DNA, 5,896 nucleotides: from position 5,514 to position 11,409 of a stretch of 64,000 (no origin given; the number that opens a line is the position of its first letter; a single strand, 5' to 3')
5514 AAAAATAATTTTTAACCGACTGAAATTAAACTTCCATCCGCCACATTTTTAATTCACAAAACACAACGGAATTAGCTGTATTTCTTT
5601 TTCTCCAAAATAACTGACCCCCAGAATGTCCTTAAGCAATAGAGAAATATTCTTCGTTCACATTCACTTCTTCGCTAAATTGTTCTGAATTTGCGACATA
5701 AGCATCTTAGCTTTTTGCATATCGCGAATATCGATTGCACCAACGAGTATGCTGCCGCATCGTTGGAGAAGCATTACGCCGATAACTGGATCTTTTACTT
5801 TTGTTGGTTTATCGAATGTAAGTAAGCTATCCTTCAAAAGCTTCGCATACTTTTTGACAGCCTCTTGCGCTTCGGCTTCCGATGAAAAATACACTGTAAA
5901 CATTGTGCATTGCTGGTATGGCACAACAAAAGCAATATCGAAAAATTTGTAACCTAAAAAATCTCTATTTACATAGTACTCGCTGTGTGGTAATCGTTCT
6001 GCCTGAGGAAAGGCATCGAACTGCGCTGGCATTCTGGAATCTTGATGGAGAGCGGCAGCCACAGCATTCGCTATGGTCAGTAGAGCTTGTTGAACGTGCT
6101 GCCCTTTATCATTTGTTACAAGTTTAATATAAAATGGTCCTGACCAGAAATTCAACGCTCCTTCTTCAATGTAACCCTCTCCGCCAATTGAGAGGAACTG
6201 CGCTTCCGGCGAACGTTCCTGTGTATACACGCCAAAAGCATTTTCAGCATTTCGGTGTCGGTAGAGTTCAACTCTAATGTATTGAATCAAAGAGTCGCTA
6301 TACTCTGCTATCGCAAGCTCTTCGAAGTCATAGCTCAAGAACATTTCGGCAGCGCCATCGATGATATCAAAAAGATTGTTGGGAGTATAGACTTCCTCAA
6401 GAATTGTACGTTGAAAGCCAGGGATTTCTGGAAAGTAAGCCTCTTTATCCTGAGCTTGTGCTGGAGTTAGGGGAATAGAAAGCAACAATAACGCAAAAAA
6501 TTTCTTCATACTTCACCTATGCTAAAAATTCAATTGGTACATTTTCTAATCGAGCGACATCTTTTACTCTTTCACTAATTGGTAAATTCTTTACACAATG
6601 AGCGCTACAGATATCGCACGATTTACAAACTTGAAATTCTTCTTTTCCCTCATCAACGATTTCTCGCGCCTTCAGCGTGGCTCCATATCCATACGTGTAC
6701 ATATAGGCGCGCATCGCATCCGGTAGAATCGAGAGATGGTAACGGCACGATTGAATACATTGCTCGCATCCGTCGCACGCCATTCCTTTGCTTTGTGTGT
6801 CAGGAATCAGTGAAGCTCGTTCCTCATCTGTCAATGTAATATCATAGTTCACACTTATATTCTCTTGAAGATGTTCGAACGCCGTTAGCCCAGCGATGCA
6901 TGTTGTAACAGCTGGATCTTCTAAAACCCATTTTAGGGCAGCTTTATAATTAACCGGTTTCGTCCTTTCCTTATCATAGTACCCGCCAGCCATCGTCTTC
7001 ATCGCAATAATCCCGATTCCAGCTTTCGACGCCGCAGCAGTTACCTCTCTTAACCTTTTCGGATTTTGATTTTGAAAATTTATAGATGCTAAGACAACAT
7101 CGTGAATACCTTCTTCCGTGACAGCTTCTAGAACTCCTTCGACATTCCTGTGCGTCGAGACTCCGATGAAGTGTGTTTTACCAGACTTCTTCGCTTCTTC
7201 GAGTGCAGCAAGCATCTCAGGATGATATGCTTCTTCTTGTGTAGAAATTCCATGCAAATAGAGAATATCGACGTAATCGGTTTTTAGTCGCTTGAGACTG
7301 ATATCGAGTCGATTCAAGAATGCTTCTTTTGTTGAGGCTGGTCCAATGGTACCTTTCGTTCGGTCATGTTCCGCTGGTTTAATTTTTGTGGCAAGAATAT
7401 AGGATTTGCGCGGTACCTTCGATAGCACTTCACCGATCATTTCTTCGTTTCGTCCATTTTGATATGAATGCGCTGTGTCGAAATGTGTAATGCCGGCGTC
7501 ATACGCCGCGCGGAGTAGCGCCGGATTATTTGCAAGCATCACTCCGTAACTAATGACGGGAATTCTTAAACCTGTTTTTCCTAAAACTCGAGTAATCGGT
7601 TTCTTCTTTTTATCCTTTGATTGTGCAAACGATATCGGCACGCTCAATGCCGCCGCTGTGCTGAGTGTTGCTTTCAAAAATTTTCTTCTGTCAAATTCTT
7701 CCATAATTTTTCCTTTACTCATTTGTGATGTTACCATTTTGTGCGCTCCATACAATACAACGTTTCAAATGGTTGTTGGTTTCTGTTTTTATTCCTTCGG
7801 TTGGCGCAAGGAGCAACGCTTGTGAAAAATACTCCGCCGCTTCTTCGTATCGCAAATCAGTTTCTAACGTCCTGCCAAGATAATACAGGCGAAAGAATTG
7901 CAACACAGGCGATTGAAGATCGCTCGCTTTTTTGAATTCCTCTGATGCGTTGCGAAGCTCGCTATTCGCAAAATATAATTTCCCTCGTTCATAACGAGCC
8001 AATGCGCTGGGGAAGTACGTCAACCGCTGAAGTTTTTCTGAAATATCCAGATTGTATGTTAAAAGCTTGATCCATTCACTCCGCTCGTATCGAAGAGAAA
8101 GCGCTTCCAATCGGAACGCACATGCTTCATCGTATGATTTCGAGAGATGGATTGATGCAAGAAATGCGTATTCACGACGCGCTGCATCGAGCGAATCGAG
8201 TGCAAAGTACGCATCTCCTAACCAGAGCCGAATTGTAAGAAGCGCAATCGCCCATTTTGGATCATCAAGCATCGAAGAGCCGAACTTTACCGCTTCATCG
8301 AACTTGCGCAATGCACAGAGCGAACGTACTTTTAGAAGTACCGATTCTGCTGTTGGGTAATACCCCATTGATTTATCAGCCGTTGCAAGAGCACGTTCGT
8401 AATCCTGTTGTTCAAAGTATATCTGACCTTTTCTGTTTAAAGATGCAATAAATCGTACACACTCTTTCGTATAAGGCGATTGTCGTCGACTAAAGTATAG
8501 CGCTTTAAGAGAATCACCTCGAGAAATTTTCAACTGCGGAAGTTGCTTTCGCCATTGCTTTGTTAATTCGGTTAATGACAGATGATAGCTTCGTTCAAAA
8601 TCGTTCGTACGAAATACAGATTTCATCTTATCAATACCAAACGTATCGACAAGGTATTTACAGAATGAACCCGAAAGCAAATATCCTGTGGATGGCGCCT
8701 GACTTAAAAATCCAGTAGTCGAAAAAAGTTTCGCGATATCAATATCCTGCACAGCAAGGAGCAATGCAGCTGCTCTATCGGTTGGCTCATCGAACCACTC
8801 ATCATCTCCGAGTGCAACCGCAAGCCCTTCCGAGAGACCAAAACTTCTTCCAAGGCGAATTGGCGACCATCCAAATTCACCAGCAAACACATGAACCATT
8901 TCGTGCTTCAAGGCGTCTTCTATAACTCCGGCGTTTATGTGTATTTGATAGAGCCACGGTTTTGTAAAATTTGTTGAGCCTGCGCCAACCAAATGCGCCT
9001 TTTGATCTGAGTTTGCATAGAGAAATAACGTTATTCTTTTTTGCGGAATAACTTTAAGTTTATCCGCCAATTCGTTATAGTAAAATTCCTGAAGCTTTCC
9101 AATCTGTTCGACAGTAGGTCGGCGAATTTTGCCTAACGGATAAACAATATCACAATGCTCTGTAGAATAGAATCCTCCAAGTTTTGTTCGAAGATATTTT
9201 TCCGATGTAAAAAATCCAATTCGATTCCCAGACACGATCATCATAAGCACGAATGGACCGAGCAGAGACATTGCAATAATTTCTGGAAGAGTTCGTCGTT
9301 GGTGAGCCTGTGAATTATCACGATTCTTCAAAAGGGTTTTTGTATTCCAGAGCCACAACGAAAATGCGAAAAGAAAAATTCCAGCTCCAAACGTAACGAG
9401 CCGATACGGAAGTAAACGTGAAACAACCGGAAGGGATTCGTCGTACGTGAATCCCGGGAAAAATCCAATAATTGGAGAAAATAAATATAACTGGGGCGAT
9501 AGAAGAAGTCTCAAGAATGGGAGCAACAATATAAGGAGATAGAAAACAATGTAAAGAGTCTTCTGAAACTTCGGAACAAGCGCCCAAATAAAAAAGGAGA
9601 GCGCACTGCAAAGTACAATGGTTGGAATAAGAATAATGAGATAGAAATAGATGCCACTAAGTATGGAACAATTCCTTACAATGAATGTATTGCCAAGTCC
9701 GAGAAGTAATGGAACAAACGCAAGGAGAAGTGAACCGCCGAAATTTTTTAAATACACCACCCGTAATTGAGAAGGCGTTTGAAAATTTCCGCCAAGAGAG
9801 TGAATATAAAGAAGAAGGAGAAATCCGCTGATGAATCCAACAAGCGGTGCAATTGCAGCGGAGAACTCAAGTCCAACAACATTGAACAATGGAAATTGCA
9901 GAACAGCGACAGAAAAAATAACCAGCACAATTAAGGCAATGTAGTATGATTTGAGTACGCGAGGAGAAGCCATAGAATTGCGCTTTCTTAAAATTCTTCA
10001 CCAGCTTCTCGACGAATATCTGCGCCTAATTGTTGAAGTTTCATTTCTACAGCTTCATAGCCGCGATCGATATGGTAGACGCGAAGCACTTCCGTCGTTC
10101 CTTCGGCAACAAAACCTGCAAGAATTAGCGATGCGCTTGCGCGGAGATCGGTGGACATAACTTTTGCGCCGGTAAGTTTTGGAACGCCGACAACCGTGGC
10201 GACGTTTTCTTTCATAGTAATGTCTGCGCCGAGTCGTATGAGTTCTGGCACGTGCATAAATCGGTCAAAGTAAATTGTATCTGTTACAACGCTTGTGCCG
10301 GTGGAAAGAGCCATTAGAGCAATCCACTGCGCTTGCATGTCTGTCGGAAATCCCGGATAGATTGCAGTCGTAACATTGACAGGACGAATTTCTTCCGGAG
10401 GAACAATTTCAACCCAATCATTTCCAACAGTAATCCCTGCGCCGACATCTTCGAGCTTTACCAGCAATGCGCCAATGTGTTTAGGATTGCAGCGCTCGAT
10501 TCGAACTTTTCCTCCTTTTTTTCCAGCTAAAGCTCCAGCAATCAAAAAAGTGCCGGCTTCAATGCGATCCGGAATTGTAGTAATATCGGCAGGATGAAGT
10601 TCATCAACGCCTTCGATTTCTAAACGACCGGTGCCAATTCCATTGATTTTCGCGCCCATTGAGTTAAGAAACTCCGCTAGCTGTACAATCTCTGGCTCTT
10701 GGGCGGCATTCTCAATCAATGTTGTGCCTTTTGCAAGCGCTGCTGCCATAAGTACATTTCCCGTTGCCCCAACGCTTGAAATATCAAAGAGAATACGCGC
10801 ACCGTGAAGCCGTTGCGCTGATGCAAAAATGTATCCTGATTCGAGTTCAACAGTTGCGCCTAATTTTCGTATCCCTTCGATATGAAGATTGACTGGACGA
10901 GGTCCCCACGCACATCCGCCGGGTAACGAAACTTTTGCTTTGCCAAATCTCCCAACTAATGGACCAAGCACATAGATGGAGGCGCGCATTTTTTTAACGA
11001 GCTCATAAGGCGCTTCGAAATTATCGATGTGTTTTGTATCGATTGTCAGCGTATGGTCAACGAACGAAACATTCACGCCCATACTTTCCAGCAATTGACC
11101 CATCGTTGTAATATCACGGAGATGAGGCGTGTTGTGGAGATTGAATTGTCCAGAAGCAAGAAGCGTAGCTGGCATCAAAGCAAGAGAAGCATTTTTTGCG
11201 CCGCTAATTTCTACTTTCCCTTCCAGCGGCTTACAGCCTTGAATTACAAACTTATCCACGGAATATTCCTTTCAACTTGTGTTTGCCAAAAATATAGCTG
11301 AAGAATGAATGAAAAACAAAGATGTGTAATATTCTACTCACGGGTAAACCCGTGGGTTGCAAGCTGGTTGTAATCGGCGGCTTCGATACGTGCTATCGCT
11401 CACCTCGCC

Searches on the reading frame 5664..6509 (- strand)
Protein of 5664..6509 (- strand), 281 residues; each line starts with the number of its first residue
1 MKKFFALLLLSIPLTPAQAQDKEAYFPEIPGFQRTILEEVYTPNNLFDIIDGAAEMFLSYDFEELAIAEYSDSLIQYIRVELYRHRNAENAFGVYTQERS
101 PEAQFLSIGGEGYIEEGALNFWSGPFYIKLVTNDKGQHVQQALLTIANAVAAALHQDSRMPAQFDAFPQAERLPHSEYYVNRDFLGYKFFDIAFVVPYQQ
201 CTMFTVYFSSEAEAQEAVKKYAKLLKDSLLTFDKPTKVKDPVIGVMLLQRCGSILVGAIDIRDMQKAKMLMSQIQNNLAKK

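Call 83: search_protein_families(library=pfam, proteins=[window:5664-6509:-], max_evalue=0.0001)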
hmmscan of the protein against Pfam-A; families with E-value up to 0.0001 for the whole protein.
window:5664-6509:- (281 aa): 1 family
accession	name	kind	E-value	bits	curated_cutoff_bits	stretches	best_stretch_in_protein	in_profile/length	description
PF20244.3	DUF6599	-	1.5e-43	149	27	1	39-208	11-182/186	Family of unknown function (DUF6599)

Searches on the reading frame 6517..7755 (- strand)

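Call 83: search_protein_families(library=pfam, proteins=[window:6517-7755:-], max_evalue=0.0001)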
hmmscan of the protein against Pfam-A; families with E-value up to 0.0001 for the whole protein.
window:6517-7755:- (412 aa): 2 families
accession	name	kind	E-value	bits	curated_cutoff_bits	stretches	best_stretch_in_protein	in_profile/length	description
PF00248.27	Aldo_ket_red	-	9.7e-45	153.3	24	1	79-268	23-205/291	Aldo/keto reductase family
PF13534.11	Fer4_17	-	6.4e-05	23.9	22.2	0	326-391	1-60/61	4Fe-4S dicluster domain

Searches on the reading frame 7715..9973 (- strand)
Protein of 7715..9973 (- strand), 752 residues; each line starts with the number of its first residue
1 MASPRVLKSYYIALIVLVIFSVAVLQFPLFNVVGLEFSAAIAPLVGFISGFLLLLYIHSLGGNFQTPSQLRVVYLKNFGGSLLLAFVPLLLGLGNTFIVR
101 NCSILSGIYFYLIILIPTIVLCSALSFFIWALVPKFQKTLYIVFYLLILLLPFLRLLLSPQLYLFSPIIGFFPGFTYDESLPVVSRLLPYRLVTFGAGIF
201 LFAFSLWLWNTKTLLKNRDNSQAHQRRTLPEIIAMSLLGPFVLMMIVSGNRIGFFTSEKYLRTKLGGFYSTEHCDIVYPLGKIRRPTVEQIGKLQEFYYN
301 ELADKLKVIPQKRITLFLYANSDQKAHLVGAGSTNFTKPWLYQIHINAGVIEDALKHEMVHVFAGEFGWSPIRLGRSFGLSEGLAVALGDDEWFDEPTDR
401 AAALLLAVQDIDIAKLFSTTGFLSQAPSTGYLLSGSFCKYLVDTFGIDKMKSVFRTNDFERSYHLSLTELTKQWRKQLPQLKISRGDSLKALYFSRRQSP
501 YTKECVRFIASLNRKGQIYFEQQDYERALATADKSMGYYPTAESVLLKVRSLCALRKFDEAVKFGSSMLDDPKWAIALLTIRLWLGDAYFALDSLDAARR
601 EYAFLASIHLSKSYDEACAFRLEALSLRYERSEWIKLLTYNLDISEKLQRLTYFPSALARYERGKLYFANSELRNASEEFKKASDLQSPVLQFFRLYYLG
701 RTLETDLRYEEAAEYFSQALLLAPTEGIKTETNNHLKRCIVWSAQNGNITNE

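Call 83: search_protein_families(library=pfam, proteins=[window:7715-9973:-], max_evalue=0.0001)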
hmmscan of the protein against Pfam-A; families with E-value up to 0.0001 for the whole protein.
window:7715-9973:- (752 aa): 3 families
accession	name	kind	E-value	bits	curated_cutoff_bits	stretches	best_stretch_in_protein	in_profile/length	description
PF07719.23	TPR_2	-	6.2e-10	38.9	27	0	696-725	4-33/34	Tetratricopeptide repeat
PF00515.34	TPR_1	-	4.7e-09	36.1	27.8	0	696-725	4-33/34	Tetratricopeptide repeat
PF13181.12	TPR_8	-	1.3e-06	28.5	25.7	0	511-540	3-32/34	Tetratricopeptide repeat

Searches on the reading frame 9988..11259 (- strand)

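Call 28: search_protein_families(library=pfam, proteins=[window:9988-11259:-])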
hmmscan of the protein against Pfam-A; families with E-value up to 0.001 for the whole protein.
window:9988-11259:- (423 aa): 1 family
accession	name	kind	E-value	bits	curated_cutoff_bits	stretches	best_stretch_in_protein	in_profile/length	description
PF00275.25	EPSP_synthase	-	7.9e-103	344.8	22.8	1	7-408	2-417/417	EPSP synthase (3-phosphoshikimate 1-carboxyvinyltransferase)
